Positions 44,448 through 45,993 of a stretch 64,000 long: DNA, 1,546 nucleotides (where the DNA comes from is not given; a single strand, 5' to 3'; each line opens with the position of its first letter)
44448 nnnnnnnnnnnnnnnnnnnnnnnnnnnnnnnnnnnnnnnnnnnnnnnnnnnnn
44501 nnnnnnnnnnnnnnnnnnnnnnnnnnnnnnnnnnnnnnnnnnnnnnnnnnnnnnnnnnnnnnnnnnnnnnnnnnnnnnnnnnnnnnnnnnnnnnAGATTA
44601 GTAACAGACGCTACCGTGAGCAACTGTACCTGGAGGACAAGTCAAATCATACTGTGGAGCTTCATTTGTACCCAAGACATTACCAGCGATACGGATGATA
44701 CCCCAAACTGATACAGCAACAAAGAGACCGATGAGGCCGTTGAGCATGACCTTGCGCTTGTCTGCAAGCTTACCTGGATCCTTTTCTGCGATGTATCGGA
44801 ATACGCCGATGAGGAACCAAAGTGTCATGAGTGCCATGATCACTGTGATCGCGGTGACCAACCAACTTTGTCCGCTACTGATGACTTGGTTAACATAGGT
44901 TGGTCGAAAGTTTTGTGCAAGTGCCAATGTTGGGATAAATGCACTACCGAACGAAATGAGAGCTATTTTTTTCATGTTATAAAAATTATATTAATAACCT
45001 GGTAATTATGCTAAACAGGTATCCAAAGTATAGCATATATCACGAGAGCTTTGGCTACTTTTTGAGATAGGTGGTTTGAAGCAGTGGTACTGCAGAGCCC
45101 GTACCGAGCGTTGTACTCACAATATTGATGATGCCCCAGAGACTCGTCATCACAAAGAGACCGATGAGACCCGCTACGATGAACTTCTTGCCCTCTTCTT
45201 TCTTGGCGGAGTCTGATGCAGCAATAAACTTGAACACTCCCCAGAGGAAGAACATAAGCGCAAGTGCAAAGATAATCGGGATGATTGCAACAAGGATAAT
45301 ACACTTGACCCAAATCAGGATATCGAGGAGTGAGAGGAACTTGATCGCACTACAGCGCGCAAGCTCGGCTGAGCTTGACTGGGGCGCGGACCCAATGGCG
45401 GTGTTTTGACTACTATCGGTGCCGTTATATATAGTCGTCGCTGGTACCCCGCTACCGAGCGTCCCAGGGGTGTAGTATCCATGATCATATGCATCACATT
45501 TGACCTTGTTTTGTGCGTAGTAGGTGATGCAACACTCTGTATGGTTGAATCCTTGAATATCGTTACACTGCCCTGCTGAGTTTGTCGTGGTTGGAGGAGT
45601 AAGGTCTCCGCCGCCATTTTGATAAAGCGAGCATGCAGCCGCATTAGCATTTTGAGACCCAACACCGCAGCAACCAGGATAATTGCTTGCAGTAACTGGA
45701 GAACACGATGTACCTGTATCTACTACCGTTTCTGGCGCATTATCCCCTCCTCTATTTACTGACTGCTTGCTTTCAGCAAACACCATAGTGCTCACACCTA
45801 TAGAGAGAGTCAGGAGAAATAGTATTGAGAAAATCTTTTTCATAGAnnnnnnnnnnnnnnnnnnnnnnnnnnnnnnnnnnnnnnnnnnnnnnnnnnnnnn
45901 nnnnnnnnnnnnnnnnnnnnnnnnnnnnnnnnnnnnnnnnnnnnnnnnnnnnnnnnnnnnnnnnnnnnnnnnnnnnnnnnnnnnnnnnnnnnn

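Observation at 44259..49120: Minus-strand operon: methyltransferase, MalE-like SBP homolog, then five tandem paralogs with a conserved two-helix pilin-like C-domain and hypervariable N-domains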

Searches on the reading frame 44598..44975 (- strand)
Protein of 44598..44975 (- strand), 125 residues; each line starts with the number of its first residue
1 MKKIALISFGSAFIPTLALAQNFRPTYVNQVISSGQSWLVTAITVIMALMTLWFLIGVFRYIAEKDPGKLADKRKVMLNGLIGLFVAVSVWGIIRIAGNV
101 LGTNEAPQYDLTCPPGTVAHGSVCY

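Call 3: search_protein_families(library=pfam, proteins=[window:44598-44975:-], max_evalue=1)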
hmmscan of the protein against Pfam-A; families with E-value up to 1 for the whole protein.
window:44598-44975:- (125 aa): 4 families
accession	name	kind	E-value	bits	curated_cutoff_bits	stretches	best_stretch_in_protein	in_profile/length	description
PF18895.5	T4SS_pilin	-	3.3e-05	24.3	26.6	1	39-95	12-69/71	Type IV secretion system pilin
PF13858.11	DUF4199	-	0.042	14.7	32.3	1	6-62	35-92/165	Protein of unknown function (DUF4199)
PF22251.1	PFF1_TM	-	0.16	11.9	32.3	1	25-92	21-83/300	Vacuolar membrane protease, transmembrane domain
PF02936.19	COX4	-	0.17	12.3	26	1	22-76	55-109/138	Cytochrome c oxidase subunit IV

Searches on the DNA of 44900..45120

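Call 87: search_rna_families(source=window, start=44900, end=45120, threshold=evalue, max_evalue=1)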
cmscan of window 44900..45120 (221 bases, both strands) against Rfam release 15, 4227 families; matches with E-value up to 1: 0.
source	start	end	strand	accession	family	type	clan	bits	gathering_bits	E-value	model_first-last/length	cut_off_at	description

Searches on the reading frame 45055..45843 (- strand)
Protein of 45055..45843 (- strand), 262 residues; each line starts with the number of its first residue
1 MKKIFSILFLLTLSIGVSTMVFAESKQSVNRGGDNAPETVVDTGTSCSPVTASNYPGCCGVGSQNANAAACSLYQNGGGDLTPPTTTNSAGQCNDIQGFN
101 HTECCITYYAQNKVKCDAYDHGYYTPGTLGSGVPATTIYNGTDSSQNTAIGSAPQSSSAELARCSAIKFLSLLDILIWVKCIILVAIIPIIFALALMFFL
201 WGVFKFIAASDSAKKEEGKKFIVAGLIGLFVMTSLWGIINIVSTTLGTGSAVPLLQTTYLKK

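Call 3: search_protein_families(library=pfam, proteins=[window:45055-45843:-], max_evalue=1)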
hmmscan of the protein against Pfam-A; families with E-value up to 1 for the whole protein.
window:45055-45843:- (262 aa): 1 family
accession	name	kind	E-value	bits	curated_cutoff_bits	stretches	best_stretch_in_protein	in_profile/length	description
PF18895.5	T4SS_pilin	-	2.5e-05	24.7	26.6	1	183-242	12-71/71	Type IV secretion system pilin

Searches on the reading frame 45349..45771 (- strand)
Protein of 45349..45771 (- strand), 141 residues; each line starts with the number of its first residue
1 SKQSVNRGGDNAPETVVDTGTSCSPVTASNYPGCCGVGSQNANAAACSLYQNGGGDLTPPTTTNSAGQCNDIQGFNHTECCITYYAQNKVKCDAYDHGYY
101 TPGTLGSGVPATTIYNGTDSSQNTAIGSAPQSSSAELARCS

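Call 84: search_protein_families(library=pfam, proteins=[window:45349-45771:-], max_evalue=1)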
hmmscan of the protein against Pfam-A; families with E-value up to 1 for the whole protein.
window:45349-45771:- (141 aa): 0 families
